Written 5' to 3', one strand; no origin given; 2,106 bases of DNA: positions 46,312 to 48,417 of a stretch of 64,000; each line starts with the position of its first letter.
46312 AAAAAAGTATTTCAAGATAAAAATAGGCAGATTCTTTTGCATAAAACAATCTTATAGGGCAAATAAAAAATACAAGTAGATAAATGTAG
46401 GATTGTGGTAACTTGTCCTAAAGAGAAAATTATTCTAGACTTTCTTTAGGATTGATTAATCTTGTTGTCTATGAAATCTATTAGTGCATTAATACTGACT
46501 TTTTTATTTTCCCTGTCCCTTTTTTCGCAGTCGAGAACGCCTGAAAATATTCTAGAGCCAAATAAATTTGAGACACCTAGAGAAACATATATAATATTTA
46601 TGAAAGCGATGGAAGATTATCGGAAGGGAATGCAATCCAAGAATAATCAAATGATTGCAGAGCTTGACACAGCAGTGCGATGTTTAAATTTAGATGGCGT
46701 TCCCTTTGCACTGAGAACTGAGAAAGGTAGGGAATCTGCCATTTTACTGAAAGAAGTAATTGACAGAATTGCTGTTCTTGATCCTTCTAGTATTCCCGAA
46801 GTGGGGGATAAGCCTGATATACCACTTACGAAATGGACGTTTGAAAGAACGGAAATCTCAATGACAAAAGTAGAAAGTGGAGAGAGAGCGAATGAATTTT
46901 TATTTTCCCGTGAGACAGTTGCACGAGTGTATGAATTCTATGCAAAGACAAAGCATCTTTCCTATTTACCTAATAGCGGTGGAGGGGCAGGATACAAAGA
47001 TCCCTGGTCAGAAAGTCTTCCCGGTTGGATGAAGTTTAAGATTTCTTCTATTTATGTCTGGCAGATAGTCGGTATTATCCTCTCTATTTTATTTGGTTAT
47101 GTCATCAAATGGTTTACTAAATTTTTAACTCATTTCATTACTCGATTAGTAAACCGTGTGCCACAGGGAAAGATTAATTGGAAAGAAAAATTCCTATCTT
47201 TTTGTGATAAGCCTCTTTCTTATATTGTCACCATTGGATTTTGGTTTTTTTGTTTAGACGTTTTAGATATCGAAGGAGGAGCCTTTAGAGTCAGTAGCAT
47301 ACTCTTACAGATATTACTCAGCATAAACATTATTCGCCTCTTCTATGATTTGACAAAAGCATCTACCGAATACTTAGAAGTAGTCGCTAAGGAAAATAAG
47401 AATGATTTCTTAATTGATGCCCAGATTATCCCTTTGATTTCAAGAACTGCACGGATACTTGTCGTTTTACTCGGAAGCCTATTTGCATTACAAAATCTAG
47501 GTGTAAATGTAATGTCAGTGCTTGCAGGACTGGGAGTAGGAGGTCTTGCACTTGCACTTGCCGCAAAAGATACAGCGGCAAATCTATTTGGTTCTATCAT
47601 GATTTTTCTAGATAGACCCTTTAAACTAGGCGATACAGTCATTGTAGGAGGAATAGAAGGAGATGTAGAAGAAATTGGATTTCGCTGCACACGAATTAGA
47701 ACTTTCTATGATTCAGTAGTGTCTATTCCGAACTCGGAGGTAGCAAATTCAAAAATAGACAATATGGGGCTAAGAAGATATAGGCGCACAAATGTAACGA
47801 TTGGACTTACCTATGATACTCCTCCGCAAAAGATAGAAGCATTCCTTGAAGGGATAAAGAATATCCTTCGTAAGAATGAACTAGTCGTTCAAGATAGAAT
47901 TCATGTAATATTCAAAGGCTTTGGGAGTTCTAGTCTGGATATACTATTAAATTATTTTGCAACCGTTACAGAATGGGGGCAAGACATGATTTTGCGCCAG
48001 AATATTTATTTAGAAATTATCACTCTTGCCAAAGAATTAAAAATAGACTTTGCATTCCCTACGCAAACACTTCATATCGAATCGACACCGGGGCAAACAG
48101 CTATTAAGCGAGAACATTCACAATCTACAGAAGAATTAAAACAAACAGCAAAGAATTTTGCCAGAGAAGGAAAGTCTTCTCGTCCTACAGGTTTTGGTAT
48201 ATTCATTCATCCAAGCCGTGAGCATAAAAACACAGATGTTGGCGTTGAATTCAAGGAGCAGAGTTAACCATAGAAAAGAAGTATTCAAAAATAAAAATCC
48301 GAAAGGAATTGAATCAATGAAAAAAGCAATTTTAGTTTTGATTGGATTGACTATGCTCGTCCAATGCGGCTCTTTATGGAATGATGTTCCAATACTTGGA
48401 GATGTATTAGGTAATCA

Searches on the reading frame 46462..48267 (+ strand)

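Call 54: search_protein_families(library=pfam, proteins=[window:46462-48267:+], max_evalue=0.001)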
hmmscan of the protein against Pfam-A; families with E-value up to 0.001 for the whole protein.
window:46462-48267:+ (601 aa): 3 families
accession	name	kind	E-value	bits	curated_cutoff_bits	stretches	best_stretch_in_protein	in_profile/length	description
PF00924.24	MS_channel_2nd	-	1.1e-20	74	20.2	1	370-435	1-66/68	Mechanosensitive ion channel, beta-domain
PF21082.3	MS_channel_3rd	-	5.9e-12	46.3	21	1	444-529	2-87/88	Mechanosensitive ion channel MscS, C-terminal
PF21088.3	MS_channel_1st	-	2.7e-07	30.9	23.1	1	331-369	4-42/42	Mechanosensitive ion channel, transmembrane helices 2/3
